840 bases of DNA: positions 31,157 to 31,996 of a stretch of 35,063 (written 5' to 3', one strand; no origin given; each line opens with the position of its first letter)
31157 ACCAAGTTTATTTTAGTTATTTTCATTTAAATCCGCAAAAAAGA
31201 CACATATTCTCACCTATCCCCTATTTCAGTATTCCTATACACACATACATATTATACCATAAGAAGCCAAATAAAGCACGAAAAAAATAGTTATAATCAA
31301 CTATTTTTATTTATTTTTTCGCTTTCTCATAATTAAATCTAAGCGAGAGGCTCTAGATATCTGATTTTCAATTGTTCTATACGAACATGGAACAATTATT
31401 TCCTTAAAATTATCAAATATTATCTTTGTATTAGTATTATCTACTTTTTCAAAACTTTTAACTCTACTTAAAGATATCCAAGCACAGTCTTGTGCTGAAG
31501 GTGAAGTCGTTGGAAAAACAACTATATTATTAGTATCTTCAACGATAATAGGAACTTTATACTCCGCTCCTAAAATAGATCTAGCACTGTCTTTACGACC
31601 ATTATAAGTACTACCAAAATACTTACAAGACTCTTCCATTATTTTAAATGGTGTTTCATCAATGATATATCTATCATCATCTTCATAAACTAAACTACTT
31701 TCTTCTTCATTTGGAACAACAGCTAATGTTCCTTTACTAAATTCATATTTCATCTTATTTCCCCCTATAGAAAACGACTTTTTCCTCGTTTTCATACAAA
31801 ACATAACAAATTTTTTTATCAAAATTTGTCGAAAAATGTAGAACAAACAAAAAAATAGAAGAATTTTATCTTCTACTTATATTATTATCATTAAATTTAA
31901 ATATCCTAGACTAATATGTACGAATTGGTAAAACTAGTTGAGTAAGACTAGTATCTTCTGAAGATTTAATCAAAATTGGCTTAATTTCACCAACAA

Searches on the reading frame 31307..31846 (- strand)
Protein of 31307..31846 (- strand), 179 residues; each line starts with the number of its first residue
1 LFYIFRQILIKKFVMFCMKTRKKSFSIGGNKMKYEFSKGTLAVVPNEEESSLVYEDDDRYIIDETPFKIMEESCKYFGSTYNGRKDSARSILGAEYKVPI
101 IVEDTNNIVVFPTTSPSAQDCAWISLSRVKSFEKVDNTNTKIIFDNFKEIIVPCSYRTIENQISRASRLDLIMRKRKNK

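Call 7: search_protein_families(library=pfam, proteins=[window:31307-31846:-])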
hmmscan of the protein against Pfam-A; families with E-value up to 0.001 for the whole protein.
window:31307-31846:- (179 aa): 1 family
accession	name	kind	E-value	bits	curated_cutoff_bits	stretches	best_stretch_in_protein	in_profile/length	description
PF06338.17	ComK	-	5.3e-43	146.8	22.3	1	33-177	3-151/152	ComK protein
